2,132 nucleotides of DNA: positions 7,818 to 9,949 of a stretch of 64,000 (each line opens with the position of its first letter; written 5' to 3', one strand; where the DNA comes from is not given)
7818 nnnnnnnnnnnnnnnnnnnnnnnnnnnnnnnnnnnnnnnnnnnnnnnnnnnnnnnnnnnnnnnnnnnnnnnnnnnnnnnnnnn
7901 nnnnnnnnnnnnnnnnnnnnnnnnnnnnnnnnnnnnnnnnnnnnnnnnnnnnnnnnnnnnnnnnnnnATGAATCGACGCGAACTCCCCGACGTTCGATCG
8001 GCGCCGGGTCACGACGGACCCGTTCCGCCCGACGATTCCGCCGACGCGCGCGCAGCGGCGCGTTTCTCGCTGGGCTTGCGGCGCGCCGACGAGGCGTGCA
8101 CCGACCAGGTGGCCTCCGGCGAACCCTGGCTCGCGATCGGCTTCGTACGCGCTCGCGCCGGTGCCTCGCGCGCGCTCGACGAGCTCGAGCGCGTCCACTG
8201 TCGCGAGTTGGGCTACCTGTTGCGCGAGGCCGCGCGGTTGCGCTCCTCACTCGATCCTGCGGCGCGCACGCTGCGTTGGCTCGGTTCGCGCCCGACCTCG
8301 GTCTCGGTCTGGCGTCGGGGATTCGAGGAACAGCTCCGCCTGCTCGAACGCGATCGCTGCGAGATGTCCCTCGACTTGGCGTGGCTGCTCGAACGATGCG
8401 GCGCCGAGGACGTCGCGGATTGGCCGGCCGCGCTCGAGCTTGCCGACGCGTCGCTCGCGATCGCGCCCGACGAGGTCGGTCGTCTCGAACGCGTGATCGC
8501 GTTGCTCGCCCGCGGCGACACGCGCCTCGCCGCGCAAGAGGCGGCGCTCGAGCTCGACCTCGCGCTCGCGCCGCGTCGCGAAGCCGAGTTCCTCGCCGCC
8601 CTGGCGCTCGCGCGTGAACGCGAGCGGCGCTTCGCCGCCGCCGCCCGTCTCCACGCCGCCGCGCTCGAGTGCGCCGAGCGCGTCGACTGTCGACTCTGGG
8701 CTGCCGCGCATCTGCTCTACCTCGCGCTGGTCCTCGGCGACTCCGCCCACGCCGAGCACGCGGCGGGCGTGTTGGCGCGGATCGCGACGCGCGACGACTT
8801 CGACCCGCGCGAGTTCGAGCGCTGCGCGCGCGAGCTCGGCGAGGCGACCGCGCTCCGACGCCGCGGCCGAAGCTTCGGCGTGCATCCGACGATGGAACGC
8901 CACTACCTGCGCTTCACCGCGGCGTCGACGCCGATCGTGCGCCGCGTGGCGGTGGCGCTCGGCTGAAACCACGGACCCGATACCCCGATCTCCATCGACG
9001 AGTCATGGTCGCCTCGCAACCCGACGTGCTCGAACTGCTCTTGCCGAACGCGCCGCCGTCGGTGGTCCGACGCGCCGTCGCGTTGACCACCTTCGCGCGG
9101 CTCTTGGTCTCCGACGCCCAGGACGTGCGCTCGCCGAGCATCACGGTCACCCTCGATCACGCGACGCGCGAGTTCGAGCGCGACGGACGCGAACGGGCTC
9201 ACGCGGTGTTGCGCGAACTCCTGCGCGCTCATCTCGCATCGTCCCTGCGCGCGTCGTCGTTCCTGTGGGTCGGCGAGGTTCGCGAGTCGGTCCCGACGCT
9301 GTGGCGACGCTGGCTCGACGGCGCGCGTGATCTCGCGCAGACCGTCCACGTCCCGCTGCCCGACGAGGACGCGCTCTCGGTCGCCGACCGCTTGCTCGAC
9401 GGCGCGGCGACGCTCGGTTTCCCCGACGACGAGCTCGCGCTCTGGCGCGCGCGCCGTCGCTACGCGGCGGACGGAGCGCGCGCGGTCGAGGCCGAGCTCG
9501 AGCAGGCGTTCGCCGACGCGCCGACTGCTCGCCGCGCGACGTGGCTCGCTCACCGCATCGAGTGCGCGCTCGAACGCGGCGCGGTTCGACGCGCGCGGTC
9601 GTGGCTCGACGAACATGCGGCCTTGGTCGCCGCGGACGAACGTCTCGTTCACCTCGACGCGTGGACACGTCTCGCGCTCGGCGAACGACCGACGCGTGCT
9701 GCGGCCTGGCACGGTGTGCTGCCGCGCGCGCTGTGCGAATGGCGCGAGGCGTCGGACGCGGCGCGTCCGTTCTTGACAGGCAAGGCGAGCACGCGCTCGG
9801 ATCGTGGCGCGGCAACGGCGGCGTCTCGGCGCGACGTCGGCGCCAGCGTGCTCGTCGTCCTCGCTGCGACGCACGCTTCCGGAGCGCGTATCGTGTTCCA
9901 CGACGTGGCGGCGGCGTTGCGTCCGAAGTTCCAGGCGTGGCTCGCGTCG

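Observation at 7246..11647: Operon of a divergent sigma-region-4 protein, an unknown protein and a GAFTGA-less AAA+ regulator with a large novel N-domain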

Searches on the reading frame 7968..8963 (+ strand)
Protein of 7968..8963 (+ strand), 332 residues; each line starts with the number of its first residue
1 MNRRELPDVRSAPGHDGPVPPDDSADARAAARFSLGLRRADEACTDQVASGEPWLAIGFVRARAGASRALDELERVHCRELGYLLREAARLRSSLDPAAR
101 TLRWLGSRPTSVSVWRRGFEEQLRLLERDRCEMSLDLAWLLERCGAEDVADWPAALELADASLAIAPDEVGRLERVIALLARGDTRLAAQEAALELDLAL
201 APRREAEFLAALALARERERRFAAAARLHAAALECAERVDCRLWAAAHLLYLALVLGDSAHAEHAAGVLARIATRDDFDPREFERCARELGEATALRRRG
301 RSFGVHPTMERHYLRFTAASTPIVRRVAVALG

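Call 4: search_protein_families(library=pfam, proteins=[window:7968-8963:+], max_evalue=1)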
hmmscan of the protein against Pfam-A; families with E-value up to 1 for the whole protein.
window:7968-8963:+ (332 aa): 1 family
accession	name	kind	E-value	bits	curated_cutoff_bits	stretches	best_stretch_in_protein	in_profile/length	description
PF18301.6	preATP-grasp_3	-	0.14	12.7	26.3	0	147-187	28-68/76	pre ATP-grasp 3 domain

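Call 5: search_protein_families(library=ncbifam, proteins=[window:7968-8963:+], max_evalue=1)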
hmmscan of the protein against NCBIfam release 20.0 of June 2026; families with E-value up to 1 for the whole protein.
window:7968-8963:+ (332 aa): 0 families

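Call 7: find_homologous_proteins(query=window:7968-8963:+)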
Query window:7968-8963:+ (332 aa): 7 proteins with E <= 0.001 among 8000 candidates.
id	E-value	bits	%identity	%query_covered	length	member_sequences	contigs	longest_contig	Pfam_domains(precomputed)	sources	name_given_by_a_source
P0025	2.6e-205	699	100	100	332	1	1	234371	-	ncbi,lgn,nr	ncbi:MAG: hypothetical protein K8S98_02830 [Planctomycetes bacterium]|nr:hypothetical protein [Planc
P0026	3.9e-87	311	57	100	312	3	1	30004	-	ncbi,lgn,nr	ncbi:MAG: hypothetical protein IT453_04120 [Planctomycetes bacterium]|nr:hypothetical protein [Planc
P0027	5.9e-86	307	58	100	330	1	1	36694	-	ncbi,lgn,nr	ncbi:MAG: hypothetical protein HZA52_10730 [Planctomycetes bacterium]|nr:hypothetical protein [Planc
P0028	1.5e-69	253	56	79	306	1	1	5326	-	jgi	jgi:hypothetical protein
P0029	1.2e-64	237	55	79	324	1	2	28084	-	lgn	-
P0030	3.1e-62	229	53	76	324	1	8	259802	-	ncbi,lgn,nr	ncbi:MAG: hypothetical protein L6Q99_09975 [Planctomycetes bacterium]|nr:hypothetical protein [Planc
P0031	7.5e-55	204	49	79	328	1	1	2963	-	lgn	-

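Call 55: predict_structure(alignment_id=A3)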
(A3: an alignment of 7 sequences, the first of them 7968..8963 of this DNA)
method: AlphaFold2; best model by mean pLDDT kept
length: 332 residues; sequences in the alignment: 7
mean_pLDDT: 51.1   pTM: 0.42
mean pLDDT of the five models: 51.1, 50.7, 48.7, 48.3, 43.1
residues with pLDDT >= 90: 0; 70-90: 49; 50-70: 101; < 50: 182
segments of 3 or more residues with pLDDT < 50: 1-38, 72-109, 114-116, 118-166, 200-202, 296-332
pLDDT, mean of each block of 10 residues (from residue 1): 31 34 42 45 54 53 50 47 46 43 45 49 40 33 33 39 49 60 60 62 52 58 70 75 72 69 77 78 62 48 34 37 41 30
secondary structure, 60 per line:
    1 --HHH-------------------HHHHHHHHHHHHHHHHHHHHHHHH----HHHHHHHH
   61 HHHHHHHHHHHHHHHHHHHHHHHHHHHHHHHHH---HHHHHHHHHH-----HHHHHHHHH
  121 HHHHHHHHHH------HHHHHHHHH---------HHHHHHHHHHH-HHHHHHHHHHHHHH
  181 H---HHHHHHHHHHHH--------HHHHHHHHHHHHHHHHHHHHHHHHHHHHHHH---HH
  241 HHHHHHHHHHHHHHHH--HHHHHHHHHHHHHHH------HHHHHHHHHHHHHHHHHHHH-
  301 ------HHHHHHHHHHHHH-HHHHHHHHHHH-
elements in order: H25-48 H53-93 H97-106 H112-130 H137-145 H155-165 H167-181 H185-196 H205-235 H239-256 H259-273 H280-299 H307-319 H321-331

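Call 83: search_protein_families(library=padloc, proteins=[window:7968-8963:+], max_evalue=0.01)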
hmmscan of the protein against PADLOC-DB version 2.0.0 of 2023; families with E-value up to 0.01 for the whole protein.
window:7968-8963:+ (332 aa): 0 families

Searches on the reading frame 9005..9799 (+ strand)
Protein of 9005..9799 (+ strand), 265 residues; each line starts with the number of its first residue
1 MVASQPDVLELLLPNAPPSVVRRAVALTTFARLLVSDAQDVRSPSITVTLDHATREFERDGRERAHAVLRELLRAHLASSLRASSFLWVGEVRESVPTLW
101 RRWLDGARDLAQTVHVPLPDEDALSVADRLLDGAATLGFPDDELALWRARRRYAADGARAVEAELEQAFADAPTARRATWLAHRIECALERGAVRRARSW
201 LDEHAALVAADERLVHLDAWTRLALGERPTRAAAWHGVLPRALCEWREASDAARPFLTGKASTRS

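Call 56: search_protein_representatives(protein=window:9005-9799:+)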
Query: 265 residues. Proteins with E-value up to 0.001 (for the whole library): 121; up to 1e-10: 86; up to 1e-30: 9. The best 121 are listed.
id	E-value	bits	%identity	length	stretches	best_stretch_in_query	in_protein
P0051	6.9e-91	321.0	66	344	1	1-263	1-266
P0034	1.3e-72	261.0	60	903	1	1-261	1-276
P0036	3.1e-69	250.0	56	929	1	1-262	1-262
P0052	3.1e-37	145.2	44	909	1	1-265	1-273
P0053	1.5e-34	136.3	42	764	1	6-262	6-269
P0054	1.6e-34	136.3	42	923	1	4-264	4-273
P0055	4.0e-32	128.4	39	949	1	5-261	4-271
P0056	5.2e-32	128.0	41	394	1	2-260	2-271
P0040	4.7e-31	124.9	41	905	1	7-261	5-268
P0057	2.6e-30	122.5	41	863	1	5-262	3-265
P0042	2.8e-30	122.4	40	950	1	6-251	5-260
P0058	4.6e-30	121.7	39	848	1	2-261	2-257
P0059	1.2e-28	117.0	39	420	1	6-234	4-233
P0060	3.4e-28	115.6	43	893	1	3-250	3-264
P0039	3.5e-28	115.5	37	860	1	7-264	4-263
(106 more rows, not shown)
